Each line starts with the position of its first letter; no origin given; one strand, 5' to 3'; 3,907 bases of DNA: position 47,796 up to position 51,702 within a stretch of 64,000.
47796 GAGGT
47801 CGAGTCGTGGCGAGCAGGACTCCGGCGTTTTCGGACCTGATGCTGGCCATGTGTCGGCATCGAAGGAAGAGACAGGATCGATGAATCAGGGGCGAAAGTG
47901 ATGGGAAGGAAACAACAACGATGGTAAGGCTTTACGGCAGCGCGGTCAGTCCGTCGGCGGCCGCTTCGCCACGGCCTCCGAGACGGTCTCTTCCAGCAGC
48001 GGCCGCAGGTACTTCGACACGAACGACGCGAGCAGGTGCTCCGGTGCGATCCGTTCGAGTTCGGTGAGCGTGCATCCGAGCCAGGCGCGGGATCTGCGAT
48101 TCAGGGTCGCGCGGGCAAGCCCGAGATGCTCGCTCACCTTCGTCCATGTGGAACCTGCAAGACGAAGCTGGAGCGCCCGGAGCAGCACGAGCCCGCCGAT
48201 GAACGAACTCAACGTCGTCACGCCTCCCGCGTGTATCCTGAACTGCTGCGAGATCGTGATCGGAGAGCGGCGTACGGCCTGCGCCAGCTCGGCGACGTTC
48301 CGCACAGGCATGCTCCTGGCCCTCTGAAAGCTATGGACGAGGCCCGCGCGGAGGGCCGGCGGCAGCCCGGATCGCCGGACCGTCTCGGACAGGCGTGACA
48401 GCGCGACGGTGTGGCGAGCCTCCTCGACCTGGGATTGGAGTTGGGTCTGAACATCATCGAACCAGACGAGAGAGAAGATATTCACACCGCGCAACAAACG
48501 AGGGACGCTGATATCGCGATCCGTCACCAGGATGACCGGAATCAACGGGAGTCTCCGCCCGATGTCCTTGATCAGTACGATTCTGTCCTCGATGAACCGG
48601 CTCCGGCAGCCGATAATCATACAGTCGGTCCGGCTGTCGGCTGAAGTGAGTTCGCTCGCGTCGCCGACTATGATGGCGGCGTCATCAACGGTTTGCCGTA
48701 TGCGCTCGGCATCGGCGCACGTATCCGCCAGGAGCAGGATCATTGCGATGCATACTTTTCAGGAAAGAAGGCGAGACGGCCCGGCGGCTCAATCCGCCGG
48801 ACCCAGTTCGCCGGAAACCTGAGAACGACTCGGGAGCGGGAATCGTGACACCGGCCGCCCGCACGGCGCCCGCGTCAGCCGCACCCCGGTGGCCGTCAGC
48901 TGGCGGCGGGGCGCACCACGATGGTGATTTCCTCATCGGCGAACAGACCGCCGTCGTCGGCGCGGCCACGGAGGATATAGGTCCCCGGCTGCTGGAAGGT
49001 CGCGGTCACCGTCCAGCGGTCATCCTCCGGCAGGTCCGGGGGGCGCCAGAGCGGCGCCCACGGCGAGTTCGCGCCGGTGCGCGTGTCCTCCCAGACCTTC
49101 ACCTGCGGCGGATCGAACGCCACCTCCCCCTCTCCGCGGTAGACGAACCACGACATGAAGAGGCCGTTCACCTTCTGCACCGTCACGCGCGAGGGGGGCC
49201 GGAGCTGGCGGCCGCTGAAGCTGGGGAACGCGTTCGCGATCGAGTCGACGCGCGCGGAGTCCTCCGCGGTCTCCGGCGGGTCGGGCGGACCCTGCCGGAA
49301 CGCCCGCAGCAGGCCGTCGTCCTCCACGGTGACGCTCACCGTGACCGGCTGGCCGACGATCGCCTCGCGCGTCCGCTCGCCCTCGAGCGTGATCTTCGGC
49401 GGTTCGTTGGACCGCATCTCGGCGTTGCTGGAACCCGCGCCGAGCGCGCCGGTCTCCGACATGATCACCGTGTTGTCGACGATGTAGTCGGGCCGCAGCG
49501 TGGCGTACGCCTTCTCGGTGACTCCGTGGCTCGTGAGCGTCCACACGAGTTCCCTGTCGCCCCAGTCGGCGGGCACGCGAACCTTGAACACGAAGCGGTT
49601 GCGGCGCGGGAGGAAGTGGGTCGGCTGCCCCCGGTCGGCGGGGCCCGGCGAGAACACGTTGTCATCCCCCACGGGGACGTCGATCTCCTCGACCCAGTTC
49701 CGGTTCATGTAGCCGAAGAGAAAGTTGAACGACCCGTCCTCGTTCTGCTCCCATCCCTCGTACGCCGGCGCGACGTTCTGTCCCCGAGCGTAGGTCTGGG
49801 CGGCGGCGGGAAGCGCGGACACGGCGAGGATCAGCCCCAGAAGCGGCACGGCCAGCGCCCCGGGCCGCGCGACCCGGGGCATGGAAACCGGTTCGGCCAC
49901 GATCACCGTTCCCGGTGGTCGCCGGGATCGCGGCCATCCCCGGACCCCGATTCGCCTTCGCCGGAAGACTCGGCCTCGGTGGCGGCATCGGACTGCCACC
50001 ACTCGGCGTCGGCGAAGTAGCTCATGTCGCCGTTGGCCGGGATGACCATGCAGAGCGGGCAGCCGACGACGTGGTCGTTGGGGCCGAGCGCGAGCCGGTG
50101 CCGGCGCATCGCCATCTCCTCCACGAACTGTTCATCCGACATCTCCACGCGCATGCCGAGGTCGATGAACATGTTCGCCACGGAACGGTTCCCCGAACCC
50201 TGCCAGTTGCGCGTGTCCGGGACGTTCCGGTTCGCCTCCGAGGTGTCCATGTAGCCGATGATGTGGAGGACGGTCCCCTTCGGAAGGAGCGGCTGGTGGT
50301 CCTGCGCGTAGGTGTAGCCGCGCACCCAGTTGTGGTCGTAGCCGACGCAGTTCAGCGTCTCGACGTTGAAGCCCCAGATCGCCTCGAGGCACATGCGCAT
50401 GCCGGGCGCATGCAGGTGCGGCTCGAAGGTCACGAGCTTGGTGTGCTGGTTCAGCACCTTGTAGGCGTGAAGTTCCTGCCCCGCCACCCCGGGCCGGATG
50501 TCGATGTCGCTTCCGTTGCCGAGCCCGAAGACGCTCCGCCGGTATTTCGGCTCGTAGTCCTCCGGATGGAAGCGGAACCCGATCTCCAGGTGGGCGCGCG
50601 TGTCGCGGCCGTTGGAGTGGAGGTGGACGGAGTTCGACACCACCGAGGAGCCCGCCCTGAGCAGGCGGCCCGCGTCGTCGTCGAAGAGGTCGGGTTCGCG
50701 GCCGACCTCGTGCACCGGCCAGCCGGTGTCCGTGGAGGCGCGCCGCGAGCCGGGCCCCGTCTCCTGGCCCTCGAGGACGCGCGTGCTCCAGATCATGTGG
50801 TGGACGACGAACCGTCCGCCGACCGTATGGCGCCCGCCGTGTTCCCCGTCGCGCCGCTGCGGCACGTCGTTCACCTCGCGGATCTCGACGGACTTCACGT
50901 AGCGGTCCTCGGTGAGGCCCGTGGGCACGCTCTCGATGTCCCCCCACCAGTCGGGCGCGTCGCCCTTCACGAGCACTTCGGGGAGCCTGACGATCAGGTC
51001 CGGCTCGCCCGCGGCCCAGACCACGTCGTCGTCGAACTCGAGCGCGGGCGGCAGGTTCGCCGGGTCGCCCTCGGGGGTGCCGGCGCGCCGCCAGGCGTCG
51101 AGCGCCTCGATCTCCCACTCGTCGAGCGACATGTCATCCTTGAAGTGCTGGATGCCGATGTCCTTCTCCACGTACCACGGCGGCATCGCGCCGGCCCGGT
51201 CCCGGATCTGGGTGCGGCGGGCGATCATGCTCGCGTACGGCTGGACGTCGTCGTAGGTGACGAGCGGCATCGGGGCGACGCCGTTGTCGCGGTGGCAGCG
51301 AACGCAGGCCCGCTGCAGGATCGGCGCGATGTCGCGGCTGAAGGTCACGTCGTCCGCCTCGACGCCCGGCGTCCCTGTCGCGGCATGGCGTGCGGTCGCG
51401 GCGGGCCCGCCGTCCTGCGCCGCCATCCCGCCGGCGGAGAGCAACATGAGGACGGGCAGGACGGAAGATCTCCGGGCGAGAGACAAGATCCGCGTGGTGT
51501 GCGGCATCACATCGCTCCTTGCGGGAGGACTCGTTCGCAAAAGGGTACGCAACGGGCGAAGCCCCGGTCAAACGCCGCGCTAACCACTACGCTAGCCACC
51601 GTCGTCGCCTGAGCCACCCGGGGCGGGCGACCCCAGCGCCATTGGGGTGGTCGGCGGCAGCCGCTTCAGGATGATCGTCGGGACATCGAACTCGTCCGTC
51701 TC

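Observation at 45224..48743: Lower-GC island: S8 subtilase lipoprotein, two Ig-like lipoprotein paralogs and an atypical AraC-type regulator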

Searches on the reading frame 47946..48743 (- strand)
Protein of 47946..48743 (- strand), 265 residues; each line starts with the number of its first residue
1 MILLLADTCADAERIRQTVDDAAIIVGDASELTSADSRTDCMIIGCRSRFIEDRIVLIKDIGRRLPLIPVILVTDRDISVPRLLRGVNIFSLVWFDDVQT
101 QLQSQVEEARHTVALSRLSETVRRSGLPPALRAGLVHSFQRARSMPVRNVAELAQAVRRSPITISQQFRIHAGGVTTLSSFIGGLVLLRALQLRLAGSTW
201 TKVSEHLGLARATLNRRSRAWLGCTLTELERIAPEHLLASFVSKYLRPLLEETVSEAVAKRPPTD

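Call 3: search_protein_families(library=pfam, proteins=[window:47946-48743:-], max_evalue=0.01)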
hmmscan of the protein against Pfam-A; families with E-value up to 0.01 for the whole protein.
window:47946-48743:- (265 aa): 2 families
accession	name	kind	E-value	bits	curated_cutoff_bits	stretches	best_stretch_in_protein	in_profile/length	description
PF13384.12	HTH_23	-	0.00032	20.9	24.6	1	188-221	8-41/50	Homeodomain-like domain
PF12833.13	HTH_18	-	0.0089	16.7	33.6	0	153-230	1-78/80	Helix-turn-helix domain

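Call 7: search_protein_families(library=ncbifam, proteins=[window:47946-48743:-], max_evalue=0.01)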
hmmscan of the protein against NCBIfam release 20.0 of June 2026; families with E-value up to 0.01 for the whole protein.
window:47946-48743:- (265 aa): 0 families

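Call 36: find_homologous_proteins(query=window:47946-48743:-, max_evalue=0.001)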
Query window:47946-48743:- (265 aa): 29 proteins with E <= 0.001 among 6429 candidates.
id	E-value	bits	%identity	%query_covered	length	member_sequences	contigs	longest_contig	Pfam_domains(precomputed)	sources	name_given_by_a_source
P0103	5.9e-164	561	100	100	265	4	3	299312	-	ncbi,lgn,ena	-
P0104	5.2e-137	473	100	85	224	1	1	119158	-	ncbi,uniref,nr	ncbi:hypothetical protein [Candidatus Palauibacter polyketidifaciens]|uniref:hypothetical protein n=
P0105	7.2e-125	433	79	99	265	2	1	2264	-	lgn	-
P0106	1.3e-121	423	77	100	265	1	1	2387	-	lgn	-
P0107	1.3e-119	416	77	100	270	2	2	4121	-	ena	-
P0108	2.2e-85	304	57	100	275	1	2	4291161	PF12833.14,PF00165.30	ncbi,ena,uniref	ncbi:hypothetical protein [Candidatus Palauibacter sp.]|uniref:hypothetical protein n=1 Tax=Candidat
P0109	1.9e-78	281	53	99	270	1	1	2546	PF12833.14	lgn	-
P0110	9.4e-78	279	53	96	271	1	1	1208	PF12833.14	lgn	-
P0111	3.0e-77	277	52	100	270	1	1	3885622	PF12833.14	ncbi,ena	-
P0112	2.2e-76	275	54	94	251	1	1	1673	PF12833.14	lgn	-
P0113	4.7e-75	270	54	95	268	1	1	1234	PF12833.14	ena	-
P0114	1.0e-72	263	52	95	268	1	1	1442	PF12833.14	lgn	-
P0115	7.5e-71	256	75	63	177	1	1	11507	-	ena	-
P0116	4.6e-68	247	49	96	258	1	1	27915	PF12833.14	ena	-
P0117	4.1e-67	244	49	97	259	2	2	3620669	-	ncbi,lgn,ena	-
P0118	3.4e-66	241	51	94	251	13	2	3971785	-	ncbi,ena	-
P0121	6.8e-64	234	49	94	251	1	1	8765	PF12833.14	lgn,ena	-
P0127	3.1e-58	215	46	95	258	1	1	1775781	PF12833.14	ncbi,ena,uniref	ncbi:hypothetical protein [Candidatus Palauibacter sp.]|uniref:hypothetical protein n=1 Tax=Candidat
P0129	1.7e-52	196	44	93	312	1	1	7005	PF12833.14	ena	-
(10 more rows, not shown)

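Call 37: find_encoding_contigs(protein=P0108, flank=7000, max_places=1)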
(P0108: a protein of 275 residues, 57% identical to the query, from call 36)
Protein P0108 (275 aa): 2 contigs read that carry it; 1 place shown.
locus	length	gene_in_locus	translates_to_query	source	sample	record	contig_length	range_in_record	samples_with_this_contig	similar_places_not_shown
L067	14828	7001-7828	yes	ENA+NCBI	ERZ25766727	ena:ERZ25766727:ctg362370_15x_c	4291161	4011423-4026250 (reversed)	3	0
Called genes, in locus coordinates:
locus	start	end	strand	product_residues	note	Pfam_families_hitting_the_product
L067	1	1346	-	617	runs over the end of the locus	PF00122:E1-E2_ATPase, PF00702:Hydrolase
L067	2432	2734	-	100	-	-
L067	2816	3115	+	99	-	PF07638:Sigma70_ECF, PF08281:Sigma70_r4_2, PF04545:Sigma70_r4 (weak)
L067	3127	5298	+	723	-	-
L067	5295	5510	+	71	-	-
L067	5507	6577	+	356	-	PF15869:TolB_like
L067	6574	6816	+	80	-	-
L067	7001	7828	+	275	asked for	PF00165:HTH_AraC (faint), PF12833:HTH_18 (weak)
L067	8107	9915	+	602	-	-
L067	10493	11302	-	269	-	PF01695:IstB_IS21, PF13481:AAA_25 (weak)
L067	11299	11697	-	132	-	-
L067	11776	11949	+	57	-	PF17342:DUF5372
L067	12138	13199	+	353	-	PF13565:HTH_32 (faint), PF13384:HTH_23 (weak), PF13518:HTH_28 (weak), PF13551:HTH_29, PF00145:DNA_methylase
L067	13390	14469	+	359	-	PF10117:McrBC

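Call 38: find_encoding_contigs(protein=P0118, flank=7000, max_places=1)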
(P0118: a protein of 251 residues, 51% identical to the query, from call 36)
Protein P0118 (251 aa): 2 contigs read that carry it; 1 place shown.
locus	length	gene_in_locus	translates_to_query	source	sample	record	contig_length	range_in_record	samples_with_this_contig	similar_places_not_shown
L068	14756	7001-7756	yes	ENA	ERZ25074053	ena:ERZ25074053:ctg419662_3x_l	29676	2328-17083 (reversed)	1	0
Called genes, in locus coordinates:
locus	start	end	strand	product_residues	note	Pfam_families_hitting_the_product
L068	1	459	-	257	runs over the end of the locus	PF13507:GATase_5, PF07685:GATase_3 (weak)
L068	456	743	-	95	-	PF02700:PurS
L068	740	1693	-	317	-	PF01259:SAICAR_synt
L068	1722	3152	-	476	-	PF00206:Lyase_1, PF10397:ADSL_C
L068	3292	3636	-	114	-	-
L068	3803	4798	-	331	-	PF00089:Trypsin, PF13365:Trypsin_2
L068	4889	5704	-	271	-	PF01416:PseudoU_synth_1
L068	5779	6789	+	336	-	PF02885:Glycos_trans_3N, PF00591:Glycos_transf_3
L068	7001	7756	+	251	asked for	-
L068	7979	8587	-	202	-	PF01726:LexA_DNA_bind, PF00717:Peptidase_S24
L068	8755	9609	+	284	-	PF00218:IGPS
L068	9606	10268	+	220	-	PF00697:PRAI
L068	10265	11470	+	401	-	PF00291:PALP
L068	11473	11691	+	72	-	-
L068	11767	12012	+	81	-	-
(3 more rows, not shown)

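Call 39: find_encoding_contigs(protein=P0111, flank=7000, max_places=1)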
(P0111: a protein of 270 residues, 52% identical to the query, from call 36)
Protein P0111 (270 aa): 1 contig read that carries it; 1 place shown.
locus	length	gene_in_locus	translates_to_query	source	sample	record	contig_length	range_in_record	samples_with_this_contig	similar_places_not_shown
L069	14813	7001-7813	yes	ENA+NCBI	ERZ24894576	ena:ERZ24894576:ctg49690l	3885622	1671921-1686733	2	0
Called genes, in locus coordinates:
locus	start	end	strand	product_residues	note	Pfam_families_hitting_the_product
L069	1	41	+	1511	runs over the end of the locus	PF26918:Ig_Eae (faint), PF02368:Big_2, PF00560:LRR_1 (faint), PF13855:LRR_8 (weak), PF23598:LRR_14, PF13855:LRR_8 (weak), PF23598:LRR_14, PF13855:LRR_8 (weak), +2 more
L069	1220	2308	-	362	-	-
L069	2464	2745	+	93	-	PF05015:HigB-like_toxin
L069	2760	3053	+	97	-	PF01381:HTH_3, PF13560:HTH_31, PF12844:HTH_19 (faint), PF15943:YdaS_toxin (weak)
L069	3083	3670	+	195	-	PF04892:VanZ-LLP1 (faint)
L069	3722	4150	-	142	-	PF01850:PIN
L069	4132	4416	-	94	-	PF02604:PhdYeFM_antitox (weak)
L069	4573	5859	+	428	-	PF00144:Beta-lactamase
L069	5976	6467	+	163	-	PF17761:DUF1016_N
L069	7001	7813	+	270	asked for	PF12833:HTH_18 (weak)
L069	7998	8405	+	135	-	-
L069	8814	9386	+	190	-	PF13412:HTH_24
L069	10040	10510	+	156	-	PF00583:Acetyltransf_1, PF13673:Acetyltransf_10, PF13508:Acetyltransf_7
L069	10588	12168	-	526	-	PF04389:Peptidase_M28, PF01546:Peptidase_M20 (faint)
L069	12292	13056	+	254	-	PF00106:adh_short, PF08659:KR, PF23441:SDR (weak), PF13561:adh_short_C2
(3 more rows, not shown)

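Call 46: search_protein_families(library=pfam, proteins=[window:47946-48743:-], max_evalue=10)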
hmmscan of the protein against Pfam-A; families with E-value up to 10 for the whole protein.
window:47946-48743:- (265 aa): 6 families
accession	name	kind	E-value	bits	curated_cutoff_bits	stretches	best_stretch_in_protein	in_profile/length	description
PF13384.12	HTH_23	-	0.00032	20.9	24.6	1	188-221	8-41/50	Homeodomain-like domain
PF12833.13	HTH_18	-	0.0089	16.7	33.6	1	153-230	1-78/80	Helix-turn-helix domain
PF13412.12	HTH_24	-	0.13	12.3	21.9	1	196-218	16-38/48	Winged helix-turn-helix DNA-binding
PF03709.21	OKR_DC_1_N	-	0.21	12.3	29.3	1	27-81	27-79/111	Orn/Lys/Arg decarboxylase, N-terminal domain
PF13404.12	HTH_AsnC-type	-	0.29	11.4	27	1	187-218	8-38/42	AsnC-type helix-turn-helix domain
PF09339.16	HTH_IclR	-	0.5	10.6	22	1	184-216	5-37/52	IclR helix-turn-helix domain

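Call 51: search_solved_structures(query=A7, max_evalue=1, show_alignments=2)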
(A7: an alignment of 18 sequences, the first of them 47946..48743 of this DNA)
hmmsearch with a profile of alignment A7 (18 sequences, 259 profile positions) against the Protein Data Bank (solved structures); distinct sequences matched with E-value up to 1: 6.
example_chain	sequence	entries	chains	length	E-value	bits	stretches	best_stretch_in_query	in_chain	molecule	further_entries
3jc8_Na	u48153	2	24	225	0.099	14.9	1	83-157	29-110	PilN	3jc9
5xx1_A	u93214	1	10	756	0.29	13.4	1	27-83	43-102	Arginine decarboxylase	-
3f51_A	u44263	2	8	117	0.46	12.7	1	119-172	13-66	Clp gene regulator (ClgR)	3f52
1dc7_A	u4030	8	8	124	0.63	12.2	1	42-76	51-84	NITROGEN REGULATION PROTEIN | NITROGEN REGULATION PROTEIN NR(I) | NTRC RECEIVER DOMAIN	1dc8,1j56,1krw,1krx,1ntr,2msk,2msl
2vyc_A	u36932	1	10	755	0.73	12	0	28-83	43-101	BIODEGRADATIVE ARGININE DECARBOXYLASE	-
24su_A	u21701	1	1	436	0.92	11.7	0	124-163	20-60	Genome polyprotein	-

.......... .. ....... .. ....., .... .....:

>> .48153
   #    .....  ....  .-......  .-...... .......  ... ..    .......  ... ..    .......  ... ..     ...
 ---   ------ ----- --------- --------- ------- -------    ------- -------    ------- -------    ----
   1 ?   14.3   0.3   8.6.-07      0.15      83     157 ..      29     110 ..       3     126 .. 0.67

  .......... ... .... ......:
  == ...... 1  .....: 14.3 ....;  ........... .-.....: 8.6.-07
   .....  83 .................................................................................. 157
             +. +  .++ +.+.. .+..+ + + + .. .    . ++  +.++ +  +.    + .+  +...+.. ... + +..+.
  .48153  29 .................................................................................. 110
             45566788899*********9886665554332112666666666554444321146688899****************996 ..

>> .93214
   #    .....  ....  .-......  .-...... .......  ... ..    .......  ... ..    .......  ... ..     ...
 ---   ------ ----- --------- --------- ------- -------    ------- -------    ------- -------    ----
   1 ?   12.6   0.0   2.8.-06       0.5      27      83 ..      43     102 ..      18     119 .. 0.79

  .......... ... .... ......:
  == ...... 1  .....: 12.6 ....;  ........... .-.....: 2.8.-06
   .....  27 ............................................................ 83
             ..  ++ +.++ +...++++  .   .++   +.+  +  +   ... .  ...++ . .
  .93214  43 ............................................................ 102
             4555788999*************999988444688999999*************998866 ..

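Call 58: predict_structure(alignment_id=A7)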
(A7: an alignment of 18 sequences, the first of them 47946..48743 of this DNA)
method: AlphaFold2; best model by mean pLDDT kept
length: 265 residues; sequences in the alignment: 18
mean_pLDDT: 87.8   pTM: 0.71
mean pLDDT of the five models: 87.8, 87.2, 85.9, 83.0, 78.4
residues with pLDDT >= 90: 163; 70-90: 87; 50-70: 3; < 50: 12
segments of 3 or more residues with pLDDT < 50: 254-265
pLDDT, mean of each block of 10 residues (from residue 1): 93 91 87 83 92 91 82 90 85 93 88 86 93 95 91 96 95 90 94 85 94 96 93 86 91 44 42
secondary structure, 60 per line:
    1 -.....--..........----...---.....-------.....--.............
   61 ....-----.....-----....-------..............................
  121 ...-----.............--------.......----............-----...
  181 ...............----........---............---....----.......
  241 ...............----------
elements in order: E2-6 H9-18 E23-25 H29-33 E41-45 H48-64 E70-74 H80-83 E91-94 H95-123 H129-141 H150-156 H161-172 H178-195 H200-207 H211-222 H226-229 H234-255

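Call 62: fold_search(model_id=the predicted structure, library=pdb)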
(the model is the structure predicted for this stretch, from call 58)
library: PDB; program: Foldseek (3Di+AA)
matches with E <= 10: 724; with E <= 0.001: 0
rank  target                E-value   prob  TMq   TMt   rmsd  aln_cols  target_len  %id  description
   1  7pva_B                1.5e-03  1.00  0.32  0.18  14.3       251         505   12  1.9 Angstrom crystal structure of dimeric PorX, co-crystallized in the presence of zinc (released 2022-12-14)
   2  8tef_D                2.3e-03  1.00  0.32  0.18  13.8       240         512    8  PorX primitive monoclinic crystal form (released 2024-04-17)
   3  7pv7_A                3.1e-03  1.00  0.32  0.18  17.7       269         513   13  Crystal structure of dimeric Porphyromonas gingivalis PorX, a type 9 secretion system response regulator. (released 2022-12-14)
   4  1yio                  3.3e-03  1.00  0.34  0.44  14.7       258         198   13  Crystallographic structure of response regulator StyR from Pseudomonas fluorescens (released 2005-09-27)
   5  7pvk_A                3.3e-03  1.00  0.31  0.18  13.4       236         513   12  X-ray structure of dimeric PorX (T272A mutant), in complex with pGpG. (released 2022-12-14)
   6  8tef_A                6.1e-03  1.00  0.33  0.18  13.7       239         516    8  PorX primitive monoclinic crystal form (released 2024-04-17)
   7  8p6f_B                6.7e-03  1.00  0.32  0.18  12.9       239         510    9  Crystal structure of PorX-Fj (released 2024-04-03)
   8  8tef_C                7.8e-03  1.00  0.32  0.18  13.7       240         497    8  PorX primitive monoclinic crystal form (released 2024-04-17)
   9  8thp_A                8.1e-03  1.00  0.33  0.19  12.9       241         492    8  PorX phosphatase null mutant (T271V) (released 2024-04-17)
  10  7pva_D                8.5e-03  0.99  0.32  0.18  14.7       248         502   13  1.9 Angstrom crystal structure of dimeric PorX, co-crystallized in the presence of zinc (released 2022-12-14)
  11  8vc9_B                9.0e-03  0.99  0.32  0.24  28.1       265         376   14  Hybrid response regulator LvrB from Leptospira / phosphorylated REC form (released 2024-12-18)
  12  8tff_A                9.4e-03  1.00  0.33  0.18  13.4       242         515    9  PorX with BeF3 phosphate analog (released 2024-04-17)
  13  7pv7_B                9.9e-03  0.99  0.31  0.18  14.6       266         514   12  Crystal structure of dimeric Porphyromonas gingivalis PorX, a type 9 secretion system response regulator. (released 2022-12-14)
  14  2vui                  1.1e-02  1.00  0.37  0.67   3.1       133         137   17  Crystal structure of the HupR receiver domain in inhibitory phospho- state (released 2008-11-11)
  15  6y3x_A                1.4e-02  0.99  0.33  0.14  13.6       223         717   14  Crystal structure of the Francisella novicida lysine decarboxylase LdcF (released 2021-01-27)
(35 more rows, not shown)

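Call 92: search_protein_families(library=padloc, proteins=[window:47946-48743:-], max_evalue=0.001)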
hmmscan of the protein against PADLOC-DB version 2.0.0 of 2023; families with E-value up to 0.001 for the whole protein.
window:47946-48743:- (265 aa): 0 families

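Call 104: find_related_loci(query=window:47946-48743:-, collection=viral_contigs, flank=4000)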
Query window:47946-48743:- (265 aa) in viral_contigs; peptide patterns used: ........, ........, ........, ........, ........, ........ (x = any residue, [..] = any of these).
48 stretches matched a pattern, but none encodes a relative of the query by tblastn (E <= 1e-3).

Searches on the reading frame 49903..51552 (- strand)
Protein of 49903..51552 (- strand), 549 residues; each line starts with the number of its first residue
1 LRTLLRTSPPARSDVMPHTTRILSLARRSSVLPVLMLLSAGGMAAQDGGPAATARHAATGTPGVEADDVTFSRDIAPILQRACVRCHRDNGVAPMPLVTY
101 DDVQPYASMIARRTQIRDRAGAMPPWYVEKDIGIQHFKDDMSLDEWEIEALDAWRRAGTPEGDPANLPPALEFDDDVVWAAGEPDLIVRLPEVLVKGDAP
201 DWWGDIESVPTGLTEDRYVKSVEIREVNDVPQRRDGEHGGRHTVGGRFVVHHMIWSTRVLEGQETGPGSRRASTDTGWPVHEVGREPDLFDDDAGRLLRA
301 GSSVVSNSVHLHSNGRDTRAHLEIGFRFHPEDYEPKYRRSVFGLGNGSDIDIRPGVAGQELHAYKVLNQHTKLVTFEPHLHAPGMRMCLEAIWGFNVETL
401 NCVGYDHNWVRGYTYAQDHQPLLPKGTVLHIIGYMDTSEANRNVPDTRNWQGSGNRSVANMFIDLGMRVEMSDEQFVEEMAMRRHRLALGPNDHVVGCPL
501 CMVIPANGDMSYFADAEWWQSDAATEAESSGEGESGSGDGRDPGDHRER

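Call 3: search_protein_families(library=pfam, proteins=[window:49903-51552:-], max_evalue=0.01)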
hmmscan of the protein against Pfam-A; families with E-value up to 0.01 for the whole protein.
window:49903-51552:- (549 aa): 1 family
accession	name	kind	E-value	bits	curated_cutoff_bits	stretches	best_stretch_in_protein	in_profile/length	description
PF13442.11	Cytochrome_CBB3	-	0.0054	17.5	27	0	75-126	6-51/68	Cytochrome C oxidase, cbb3-type, subunit III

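Call 7: search_protein_families(library=ncbifam, proteins=[window:49903-51552:-], max_evalue=0.01)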
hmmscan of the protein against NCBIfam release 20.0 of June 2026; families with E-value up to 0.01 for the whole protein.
window:49903-51552:- (549 aa): 0 families
